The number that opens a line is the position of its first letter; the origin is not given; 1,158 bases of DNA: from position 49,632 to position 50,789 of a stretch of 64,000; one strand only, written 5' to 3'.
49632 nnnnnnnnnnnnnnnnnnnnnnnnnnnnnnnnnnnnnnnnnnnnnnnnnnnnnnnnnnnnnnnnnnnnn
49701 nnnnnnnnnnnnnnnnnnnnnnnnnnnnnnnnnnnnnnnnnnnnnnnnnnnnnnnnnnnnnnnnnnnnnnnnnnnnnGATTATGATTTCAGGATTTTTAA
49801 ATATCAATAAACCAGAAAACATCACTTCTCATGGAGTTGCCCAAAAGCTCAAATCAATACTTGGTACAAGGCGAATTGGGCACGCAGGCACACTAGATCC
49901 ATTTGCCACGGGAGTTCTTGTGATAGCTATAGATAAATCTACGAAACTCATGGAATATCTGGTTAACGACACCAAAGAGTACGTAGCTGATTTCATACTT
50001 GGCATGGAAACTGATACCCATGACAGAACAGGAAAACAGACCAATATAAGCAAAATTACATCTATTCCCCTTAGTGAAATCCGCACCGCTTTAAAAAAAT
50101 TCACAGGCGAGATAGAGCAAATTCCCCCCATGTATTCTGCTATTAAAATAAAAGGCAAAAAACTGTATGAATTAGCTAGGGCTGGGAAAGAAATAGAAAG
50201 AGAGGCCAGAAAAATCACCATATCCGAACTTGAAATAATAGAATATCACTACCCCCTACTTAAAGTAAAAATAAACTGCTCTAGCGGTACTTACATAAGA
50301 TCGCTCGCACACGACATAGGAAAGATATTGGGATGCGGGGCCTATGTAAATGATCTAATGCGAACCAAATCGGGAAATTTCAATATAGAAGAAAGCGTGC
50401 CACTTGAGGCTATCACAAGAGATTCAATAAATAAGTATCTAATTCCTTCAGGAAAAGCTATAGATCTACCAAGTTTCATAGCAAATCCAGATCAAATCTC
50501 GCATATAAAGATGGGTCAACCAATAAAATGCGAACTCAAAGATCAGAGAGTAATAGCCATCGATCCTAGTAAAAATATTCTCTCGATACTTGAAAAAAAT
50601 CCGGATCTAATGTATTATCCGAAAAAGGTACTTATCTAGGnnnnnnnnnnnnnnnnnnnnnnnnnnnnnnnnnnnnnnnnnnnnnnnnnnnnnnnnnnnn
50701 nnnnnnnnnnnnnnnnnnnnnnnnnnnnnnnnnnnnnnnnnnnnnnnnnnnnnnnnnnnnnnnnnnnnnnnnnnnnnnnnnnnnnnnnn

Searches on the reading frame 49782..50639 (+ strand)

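Call 52: search_protein_families(library=pfam, proteins=[window:49782-50639:+], max_evalue=0.00001)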
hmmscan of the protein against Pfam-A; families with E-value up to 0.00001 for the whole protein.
window:49782-50639:+ (285 aa): 2 families
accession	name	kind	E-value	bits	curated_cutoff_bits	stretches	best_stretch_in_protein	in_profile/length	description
PF01509.24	TruB_N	-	4e-57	193.2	27.3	1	24-172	1-149/149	TruB family pseudouridylate synthase (N terminal domain)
PF16198.10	TruB_C_2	-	4.5e-11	43.2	29.3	1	173-213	1-41/66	tRNA pseudouridylate synthase B C-terminal domain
